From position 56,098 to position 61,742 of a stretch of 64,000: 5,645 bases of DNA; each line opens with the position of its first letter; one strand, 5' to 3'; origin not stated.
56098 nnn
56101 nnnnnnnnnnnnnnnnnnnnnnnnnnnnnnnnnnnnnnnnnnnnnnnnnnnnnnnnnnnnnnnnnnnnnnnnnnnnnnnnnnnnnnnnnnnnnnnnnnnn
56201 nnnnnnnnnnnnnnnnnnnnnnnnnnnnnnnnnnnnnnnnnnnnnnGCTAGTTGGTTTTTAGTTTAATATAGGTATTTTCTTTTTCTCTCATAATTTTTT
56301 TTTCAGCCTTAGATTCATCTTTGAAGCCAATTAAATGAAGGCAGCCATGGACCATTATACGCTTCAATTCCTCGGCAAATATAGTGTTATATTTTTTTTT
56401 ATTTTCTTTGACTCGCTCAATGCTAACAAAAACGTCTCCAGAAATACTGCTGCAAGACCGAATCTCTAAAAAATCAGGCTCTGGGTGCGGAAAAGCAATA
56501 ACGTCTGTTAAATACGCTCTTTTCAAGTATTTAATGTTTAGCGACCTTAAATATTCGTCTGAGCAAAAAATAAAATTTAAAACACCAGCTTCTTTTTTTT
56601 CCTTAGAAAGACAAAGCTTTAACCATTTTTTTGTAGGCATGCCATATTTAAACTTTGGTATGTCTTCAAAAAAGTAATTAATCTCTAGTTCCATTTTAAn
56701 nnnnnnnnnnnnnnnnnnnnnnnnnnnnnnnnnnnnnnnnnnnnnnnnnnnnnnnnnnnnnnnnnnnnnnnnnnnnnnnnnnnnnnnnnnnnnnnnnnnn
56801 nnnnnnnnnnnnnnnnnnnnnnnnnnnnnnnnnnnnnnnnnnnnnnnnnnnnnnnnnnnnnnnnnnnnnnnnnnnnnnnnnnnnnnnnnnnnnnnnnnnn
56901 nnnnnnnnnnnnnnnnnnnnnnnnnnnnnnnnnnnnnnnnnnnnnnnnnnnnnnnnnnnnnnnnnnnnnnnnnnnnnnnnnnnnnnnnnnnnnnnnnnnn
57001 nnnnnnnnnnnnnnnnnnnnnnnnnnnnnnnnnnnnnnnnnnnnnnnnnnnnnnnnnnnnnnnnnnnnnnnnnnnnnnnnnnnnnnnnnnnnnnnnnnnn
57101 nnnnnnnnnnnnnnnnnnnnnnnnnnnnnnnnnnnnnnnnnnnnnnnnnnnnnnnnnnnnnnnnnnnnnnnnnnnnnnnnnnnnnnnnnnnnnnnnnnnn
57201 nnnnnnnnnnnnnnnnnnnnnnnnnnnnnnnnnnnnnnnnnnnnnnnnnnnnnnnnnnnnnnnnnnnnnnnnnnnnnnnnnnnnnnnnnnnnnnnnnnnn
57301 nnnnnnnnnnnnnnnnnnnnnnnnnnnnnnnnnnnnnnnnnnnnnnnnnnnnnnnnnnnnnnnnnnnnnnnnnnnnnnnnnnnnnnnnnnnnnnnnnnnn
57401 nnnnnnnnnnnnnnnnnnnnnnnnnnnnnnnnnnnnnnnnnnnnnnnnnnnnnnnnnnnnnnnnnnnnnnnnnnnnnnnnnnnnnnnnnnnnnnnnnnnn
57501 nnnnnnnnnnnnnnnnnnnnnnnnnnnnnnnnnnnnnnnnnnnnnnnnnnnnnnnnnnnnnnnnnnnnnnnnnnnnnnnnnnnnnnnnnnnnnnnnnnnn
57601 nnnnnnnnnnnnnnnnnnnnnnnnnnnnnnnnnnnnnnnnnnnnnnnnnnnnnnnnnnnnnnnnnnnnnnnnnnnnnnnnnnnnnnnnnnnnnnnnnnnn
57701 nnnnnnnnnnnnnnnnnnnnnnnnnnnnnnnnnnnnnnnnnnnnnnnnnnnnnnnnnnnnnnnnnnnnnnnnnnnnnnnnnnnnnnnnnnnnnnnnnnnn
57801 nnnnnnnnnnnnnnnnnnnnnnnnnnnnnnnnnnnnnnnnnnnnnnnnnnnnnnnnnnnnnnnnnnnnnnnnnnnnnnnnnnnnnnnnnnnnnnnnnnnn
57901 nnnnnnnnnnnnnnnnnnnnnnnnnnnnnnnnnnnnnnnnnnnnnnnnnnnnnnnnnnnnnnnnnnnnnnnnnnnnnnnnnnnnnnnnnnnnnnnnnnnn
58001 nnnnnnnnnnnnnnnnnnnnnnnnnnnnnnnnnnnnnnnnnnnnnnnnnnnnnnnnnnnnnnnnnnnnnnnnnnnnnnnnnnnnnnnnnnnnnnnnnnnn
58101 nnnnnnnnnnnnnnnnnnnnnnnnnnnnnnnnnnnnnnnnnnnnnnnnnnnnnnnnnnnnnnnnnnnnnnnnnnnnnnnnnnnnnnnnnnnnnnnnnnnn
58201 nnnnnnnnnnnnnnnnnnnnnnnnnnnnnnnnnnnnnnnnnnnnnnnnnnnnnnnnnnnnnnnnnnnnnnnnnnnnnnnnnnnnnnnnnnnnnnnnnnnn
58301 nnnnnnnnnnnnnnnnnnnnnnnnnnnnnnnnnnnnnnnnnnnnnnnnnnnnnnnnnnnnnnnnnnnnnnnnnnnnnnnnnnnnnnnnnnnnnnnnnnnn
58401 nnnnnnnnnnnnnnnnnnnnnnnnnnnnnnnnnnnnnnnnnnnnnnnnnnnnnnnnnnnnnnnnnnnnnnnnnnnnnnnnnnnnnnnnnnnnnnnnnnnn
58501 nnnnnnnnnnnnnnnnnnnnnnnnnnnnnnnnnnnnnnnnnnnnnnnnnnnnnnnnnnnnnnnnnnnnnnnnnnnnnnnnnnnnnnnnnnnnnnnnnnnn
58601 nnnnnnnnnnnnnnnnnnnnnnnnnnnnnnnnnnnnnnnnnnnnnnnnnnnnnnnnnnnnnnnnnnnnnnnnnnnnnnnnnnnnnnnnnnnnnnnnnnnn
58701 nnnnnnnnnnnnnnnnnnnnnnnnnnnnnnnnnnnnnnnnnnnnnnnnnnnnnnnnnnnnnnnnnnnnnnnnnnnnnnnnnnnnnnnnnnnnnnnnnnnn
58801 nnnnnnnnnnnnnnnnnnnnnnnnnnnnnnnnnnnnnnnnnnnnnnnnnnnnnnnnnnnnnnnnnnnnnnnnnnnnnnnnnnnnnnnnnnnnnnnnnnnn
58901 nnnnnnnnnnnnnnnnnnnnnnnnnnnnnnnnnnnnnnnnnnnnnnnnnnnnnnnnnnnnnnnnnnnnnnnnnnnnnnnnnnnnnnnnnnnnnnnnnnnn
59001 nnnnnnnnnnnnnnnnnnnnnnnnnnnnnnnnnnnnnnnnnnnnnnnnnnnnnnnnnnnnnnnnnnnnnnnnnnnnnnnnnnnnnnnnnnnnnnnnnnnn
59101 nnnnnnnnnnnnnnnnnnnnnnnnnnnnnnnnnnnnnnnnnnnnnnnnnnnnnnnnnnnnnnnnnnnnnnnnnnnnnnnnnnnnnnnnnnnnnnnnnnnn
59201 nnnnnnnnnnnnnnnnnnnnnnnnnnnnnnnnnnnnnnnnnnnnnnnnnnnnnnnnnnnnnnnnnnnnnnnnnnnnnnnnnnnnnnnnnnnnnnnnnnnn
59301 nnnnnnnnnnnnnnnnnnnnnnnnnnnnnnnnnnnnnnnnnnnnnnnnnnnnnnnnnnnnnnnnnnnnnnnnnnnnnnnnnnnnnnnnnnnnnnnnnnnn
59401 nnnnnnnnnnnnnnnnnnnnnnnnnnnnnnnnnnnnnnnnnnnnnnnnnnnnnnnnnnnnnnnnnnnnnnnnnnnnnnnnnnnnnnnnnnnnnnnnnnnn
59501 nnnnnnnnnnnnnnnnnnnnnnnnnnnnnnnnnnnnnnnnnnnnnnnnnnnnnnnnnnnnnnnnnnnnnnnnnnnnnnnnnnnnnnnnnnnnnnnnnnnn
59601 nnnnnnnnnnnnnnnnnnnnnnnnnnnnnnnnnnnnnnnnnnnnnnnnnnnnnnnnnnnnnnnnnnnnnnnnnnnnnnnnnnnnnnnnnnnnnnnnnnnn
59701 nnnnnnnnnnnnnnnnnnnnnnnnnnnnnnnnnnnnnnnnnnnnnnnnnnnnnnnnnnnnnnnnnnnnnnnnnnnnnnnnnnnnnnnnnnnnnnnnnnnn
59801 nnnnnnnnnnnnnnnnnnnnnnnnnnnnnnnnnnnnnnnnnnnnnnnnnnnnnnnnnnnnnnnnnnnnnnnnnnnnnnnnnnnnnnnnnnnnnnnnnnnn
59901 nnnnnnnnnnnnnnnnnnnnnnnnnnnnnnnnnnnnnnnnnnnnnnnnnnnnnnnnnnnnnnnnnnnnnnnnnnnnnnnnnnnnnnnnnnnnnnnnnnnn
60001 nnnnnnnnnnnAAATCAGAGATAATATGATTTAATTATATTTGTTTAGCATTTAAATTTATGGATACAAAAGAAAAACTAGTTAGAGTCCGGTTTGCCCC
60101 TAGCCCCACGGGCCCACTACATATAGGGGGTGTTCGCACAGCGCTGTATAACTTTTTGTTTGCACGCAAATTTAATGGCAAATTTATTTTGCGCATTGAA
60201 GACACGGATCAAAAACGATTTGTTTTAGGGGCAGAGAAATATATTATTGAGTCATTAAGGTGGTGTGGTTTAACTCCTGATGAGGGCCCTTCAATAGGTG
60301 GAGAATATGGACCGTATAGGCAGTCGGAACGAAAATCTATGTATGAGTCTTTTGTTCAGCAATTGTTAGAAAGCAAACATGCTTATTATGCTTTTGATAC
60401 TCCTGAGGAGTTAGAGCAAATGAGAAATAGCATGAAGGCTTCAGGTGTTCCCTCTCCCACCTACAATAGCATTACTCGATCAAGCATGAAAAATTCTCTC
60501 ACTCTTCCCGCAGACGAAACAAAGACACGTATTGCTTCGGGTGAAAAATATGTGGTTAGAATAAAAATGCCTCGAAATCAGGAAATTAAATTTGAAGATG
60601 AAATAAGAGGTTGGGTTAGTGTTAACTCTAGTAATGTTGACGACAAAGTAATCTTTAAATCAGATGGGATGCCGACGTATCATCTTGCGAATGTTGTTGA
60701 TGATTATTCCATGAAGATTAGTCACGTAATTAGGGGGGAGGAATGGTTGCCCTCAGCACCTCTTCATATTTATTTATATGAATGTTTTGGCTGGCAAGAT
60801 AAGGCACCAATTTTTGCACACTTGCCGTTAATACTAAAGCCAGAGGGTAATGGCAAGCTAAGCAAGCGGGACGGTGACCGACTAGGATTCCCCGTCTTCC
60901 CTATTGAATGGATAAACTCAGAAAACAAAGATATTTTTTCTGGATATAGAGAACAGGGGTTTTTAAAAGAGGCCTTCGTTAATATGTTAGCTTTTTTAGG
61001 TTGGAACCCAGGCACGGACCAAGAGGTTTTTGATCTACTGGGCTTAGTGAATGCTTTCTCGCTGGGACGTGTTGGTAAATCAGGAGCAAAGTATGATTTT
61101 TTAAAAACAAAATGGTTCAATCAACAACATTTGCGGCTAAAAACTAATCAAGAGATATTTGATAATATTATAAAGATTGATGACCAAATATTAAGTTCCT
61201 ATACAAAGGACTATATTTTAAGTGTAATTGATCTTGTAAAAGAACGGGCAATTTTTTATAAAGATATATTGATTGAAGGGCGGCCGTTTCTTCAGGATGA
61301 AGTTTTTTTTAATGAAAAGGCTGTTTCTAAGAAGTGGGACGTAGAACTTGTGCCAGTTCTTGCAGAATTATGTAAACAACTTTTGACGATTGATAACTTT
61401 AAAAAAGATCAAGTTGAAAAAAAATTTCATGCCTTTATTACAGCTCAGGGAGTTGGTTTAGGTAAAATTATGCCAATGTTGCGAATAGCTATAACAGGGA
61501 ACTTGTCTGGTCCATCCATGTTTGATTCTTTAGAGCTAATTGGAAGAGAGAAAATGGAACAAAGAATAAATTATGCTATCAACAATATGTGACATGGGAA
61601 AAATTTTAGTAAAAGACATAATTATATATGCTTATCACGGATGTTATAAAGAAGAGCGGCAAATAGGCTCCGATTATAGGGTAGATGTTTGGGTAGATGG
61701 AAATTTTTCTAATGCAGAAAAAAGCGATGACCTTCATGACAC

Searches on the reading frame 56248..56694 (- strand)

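Call 10: search_protein_families(library=pfam, proteins=[window:56248-56694:-], max_evalue=0.001)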
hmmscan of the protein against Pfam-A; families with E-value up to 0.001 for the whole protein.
window:56248-56694:- (148 aa): 1 family
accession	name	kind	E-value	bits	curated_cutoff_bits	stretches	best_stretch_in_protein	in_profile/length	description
PF02130.23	YbeY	-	2.7e-26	92.4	25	1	17-143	7-126/129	Endoribonuclease YbeY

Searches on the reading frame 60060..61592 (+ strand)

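Call 10: search_protein_families(library=pfam, proteins=[window:60060-61592:+], max_evalue=0.001)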
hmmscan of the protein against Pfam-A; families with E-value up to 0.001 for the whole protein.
window:60060-61592:+ (510 aa): 2 families
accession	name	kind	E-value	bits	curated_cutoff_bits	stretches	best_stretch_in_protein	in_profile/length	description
PF00749.27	tRNA-synt_1c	-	2.9e-88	296.3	23.4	1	8-346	2-308/314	tRNA synthetases class I (E and Q), catalytic domain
PF19269.4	Anticodon_2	-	2.6e-27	96.4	23.6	1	381-507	11-141/141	Anticodon binding domain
